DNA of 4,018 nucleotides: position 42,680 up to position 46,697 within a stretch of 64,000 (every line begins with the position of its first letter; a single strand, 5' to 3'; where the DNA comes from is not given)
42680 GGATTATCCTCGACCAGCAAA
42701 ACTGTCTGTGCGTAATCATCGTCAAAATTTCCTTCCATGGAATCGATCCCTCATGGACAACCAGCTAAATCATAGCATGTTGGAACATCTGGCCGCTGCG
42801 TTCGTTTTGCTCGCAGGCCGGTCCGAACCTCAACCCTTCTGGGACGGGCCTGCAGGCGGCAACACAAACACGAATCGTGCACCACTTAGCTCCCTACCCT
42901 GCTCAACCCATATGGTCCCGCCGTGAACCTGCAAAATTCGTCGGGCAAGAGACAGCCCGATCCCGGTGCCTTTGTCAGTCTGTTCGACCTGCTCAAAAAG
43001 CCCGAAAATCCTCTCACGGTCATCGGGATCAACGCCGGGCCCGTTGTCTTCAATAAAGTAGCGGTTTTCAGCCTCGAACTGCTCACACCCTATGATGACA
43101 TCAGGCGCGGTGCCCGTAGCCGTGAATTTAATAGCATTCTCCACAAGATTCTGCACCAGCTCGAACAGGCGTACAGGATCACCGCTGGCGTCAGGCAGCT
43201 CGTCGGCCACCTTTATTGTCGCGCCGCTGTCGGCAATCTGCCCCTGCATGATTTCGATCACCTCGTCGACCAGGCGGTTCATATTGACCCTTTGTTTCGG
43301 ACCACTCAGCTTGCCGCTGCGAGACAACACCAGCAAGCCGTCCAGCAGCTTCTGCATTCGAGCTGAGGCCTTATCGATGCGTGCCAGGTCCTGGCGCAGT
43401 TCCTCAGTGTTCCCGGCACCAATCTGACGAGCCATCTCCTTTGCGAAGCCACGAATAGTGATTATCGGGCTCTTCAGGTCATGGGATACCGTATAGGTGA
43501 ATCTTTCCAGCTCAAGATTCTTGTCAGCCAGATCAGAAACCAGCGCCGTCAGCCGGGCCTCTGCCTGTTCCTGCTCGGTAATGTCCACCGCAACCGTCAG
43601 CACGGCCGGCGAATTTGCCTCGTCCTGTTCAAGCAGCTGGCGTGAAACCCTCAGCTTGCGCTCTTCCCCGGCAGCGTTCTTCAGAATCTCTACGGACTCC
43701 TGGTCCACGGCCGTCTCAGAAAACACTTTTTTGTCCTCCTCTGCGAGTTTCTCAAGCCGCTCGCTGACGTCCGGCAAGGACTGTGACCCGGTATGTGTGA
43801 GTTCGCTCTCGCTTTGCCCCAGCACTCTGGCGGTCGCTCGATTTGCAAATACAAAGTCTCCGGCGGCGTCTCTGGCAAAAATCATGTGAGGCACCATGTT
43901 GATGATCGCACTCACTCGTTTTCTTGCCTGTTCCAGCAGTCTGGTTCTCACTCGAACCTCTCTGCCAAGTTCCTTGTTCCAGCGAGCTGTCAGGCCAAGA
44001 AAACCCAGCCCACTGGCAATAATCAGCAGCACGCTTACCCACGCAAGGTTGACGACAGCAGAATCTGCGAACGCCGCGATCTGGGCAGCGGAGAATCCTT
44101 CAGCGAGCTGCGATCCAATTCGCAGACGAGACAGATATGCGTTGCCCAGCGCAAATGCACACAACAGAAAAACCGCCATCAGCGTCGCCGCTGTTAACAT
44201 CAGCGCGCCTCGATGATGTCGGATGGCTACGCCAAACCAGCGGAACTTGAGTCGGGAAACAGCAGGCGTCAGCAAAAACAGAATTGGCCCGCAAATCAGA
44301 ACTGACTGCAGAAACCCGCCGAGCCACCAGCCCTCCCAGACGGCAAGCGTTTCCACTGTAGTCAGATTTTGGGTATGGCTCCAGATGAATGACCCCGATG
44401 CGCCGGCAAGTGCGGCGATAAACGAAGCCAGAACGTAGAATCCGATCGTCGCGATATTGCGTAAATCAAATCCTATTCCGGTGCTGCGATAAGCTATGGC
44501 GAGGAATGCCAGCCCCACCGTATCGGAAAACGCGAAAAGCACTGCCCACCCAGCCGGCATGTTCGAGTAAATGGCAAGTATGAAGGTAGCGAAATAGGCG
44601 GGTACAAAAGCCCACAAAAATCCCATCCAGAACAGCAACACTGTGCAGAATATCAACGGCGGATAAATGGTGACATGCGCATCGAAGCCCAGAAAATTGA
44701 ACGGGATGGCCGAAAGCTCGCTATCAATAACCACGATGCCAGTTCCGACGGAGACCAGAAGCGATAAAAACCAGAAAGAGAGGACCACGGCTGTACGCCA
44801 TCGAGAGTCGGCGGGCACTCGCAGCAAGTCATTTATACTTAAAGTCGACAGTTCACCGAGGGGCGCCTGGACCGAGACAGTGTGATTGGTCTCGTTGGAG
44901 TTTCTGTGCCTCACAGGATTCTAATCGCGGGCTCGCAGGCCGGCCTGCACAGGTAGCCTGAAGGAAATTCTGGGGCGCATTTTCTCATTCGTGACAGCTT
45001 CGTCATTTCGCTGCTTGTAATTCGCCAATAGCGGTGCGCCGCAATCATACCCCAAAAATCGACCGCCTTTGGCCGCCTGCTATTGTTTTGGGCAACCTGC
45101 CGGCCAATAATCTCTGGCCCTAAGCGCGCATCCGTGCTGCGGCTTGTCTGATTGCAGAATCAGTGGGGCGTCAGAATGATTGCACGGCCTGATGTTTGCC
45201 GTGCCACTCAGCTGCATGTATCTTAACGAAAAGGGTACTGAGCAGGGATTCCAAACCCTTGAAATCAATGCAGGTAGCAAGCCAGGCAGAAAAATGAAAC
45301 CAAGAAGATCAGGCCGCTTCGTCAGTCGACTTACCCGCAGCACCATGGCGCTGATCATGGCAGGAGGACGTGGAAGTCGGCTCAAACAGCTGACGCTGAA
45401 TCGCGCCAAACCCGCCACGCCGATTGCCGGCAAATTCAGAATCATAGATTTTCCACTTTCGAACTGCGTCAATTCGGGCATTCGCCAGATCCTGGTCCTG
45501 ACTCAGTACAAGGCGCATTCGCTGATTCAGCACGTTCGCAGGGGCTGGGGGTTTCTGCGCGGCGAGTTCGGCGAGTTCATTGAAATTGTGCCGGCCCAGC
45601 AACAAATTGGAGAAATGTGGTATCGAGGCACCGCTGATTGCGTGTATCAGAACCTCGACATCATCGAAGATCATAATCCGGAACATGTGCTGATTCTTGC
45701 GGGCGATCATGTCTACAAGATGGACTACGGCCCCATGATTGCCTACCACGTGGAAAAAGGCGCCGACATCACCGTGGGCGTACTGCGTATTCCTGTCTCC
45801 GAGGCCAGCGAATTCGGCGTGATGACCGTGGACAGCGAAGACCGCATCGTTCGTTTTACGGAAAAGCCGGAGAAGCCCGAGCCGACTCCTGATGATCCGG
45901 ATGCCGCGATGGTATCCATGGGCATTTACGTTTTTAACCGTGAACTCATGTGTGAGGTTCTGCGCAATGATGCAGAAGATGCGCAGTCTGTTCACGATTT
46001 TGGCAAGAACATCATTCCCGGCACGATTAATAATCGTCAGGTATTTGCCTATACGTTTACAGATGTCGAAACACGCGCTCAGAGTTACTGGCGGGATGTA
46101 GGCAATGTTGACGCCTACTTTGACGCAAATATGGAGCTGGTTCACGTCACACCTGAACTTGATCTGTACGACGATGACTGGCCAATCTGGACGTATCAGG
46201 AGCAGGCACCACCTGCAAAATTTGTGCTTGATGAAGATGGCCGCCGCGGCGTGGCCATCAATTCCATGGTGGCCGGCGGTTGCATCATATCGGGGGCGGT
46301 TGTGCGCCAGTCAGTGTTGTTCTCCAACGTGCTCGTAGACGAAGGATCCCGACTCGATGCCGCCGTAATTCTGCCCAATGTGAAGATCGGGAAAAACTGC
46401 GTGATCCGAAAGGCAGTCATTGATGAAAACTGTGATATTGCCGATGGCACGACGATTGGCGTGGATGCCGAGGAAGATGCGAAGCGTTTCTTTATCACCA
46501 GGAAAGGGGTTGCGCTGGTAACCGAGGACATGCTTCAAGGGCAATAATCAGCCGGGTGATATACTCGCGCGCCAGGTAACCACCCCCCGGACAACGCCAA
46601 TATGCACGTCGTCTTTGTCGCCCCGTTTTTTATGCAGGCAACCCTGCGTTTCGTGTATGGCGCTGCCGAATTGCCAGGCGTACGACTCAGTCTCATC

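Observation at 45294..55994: glgC and glgA interleaved with four ATP-grasp ligases, two esterases and an S51-like protein: candidate undescribed storage-polymer modification system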

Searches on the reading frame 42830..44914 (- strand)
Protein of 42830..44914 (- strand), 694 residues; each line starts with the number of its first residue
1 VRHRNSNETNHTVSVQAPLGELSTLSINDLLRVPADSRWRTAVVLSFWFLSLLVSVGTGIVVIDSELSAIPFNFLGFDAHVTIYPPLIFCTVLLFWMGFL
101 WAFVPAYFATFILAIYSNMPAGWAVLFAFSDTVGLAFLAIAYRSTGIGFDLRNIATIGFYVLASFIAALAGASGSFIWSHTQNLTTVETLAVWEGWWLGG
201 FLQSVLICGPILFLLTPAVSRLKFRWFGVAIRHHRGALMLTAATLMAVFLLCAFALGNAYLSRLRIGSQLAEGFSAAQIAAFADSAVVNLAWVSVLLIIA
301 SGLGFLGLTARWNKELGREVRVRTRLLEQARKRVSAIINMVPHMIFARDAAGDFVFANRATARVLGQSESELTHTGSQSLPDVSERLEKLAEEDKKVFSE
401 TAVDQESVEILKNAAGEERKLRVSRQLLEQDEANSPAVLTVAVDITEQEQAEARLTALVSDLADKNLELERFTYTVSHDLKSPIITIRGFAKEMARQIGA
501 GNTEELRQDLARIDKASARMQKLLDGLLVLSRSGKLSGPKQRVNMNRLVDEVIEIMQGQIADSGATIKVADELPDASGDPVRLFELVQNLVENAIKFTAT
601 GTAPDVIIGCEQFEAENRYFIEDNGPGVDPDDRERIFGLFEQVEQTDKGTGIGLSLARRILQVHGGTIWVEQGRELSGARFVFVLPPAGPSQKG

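Call 9: search_protein_families(library=pfam, proteins=[window:42830-44914:-], max_evalue=0.001)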
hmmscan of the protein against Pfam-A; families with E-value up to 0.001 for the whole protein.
window:42830-44914:- (694 aa): 4 families
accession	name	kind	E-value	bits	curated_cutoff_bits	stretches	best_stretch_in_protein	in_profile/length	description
PF02518.31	HATPase_c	-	7.7e-24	84.7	26.4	1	578-687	1-109/111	Histidine kinase-, DNA gyrase B-, and HSP90-like ATPase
PF00512.31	HisKA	-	8.9e-12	45.3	26.9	1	469-533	2-63/66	His Kinase A (phospho-acceptor) domain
PF00989.32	PAS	-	5.6e-06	26.8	22.6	1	333-374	2-43/113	PAS fold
PF13188.13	PAS_8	-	0.00027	21.2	21.8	1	333-388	2-55/65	PAS domain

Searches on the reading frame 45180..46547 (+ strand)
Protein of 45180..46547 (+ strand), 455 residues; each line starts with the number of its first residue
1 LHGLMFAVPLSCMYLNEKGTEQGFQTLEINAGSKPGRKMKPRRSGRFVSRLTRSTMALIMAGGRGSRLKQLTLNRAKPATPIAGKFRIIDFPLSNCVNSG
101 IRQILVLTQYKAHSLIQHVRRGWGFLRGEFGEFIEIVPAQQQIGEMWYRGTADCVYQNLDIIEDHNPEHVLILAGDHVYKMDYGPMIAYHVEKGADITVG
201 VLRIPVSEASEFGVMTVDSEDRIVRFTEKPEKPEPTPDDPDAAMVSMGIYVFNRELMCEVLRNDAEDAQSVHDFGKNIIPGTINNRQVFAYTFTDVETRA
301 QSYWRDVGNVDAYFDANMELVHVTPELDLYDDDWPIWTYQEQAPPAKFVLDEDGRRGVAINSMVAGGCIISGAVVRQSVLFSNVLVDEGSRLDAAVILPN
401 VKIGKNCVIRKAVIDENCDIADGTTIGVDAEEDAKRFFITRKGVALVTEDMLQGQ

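Call 3: search_protein_families(library=pfam, proteins=[window:45180-46547:+], max_evalue=0.01)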
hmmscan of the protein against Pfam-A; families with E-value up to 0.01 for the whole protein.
window:45180-46547:+ (455 aa): 8 families
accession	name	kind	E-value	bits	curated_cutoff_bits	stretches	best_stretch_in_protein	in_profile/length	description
PF00483.29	NTP_transferase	-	5.5e-65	219.8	21.2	1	57-320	2-242/245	Nucleotidyl transferase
PF24894.1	Hexapep_GlmU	-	4.7e-41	139.5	23.3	1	344-447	1-104/104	GlmU-like, C-terminal hexapeptide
PF25084.1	LbH_EIF2B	-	1.8e-08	34.8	54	1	364-427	24-88/105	EIF2B subunit epsilon LbH domain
PF25247.1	LbH_GLGC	-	2.3e-08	34.5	27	1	399-450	72-127/135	GLGC left-handed parallel beta-helix domain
PF00132.30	Hexapep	-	1.7e-06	27.9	27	1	395-427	2-35/36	Bacterial transferase hexapeptide (six repeats)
PF12804.13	NTP_transf_3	-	0.00051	20.7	27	1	57-197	1-118/160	MobA-like NTP transferase domain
PF21711.3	DCTN5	-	0.0017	18.5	40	1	382-427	89-135/182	Dynactin subunit 5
PF07959.18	Fucose_pyrophosphorylase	-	0.0031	16.9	34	0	371-425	283-340/418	Fucose pyrophosphorylase domain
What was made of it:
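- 45294..46547 (+): glgC, glucose-1-phosphate adenylyltransferase (417 aa from the ATG; the ORF opens at TTG 45180). Pfam finds NTP_transferase plus Hexapep_GlmU (call 3).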

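Call 4: search_protein_families(library=ncbifam, proteins=[window:45180-46547:+], max_evalue=0.01)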
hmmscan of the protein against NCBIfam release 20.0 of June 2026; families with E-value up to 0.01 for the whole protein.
window:45180-46547:+ (455 aa): 29 families (the best 25 are shown)
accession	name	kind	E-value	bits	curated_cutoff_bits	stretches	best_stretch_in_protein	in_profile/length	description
NF001947.0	PRK00725.1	subfamily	6.6e-194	644.5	470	1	45-453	7-420/426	glucose-1-phosphate adenylyltransferase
NF002023.0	PRK00844.1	subfamily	1.8e-155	517.8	458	1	53-450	5-405/408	glucose-1-phosphate adenylyltransferase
TIGR02091.1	glgC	equivalog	8.1e-150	498.9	424.9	1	56-427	2-363/364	glucose-1-phosphate adenylyltransferase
NF003670.0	PRK05293.1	equivalog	1.5e-120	402.7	470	1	54-444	4-366/382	glucose-1-phosphate adenylyltransferase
NF002772.0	PRK02862.1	equivalog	6.1e-101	338.2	537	1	53-450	2-420/429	glucose-1-phosphate adenylyltransferase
TIGR02092.1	glgD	equivalog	2.9e-51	174.6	236.6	1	54-427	2-355/370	glucose-1-phosphate adenylyltransferase subunit GlgD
NF052502.1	man1P_GTase_Rv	exception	6.3e-37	127.2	440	1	57-423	3-327/352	mannose-1-phosphate guanylyltransferase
TIGR01208.1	rmlA_long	equivalog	2.2e-23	82.7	320.25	2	57-322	2-236/353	glucose-1-phosphate thymidylyltransferase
TIGR03992.1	Arch_glmU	subfamily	1.8e-22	79.8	292.1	1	56-320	2-227/393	bifunctional sugar-1-phosphate nucleotidylyltransferase/acetyltransferase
NF041313.1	UDPGP_AglF_Halo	equivalog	7.2e-18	64.9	400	1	57-257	3-179/234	UTP--glucose-1-phosphate uridylyltransferase AglF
NF010935.0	PRK14355.1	equivalog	3.6e-13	48.9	718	1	55-274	4-201/459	bifunctional UDP-N-acetylglucosamine diphosphorylase/glucosamine-1-phosphate N-acetyltransferase GlmU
TIGR01207.1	rmlA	equivalog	3e-12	46.2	360.65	1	58-254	3-177/286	glucose-1-phosphate thymidylyltransferase RfbA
NF041173.1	Sug_nt_acttase_Thmprot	equivalog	3.3e-11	42.8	600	1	57-426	3-333/405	bifunctional sugar-1-phosphate nucleotidylyltransferase/acetyltransferase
TIGR01173.1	glmU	equivalog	1.2e-10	40.9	366.85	1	57-263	3-183/452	bifunctional UDP-N-acetylglucosamine diphosphorylase/glucosamine-1-phosphate N-acetyltransferase GlmU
NF010934.1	PRK14354.1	equivalog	5.4e-10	38.4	450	1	56-269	1-190/447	bifunctional UDP-N-acetylglucosamine diphosphorylase/glucosamine-1-phosphate N-acetyltransferase GlmU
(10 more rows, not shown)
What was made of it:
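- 45294..46547 (+): NF001947 scores 644 bits against a cut-off of 470, and TIGR02091 scores 499 against 425 (call 4).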
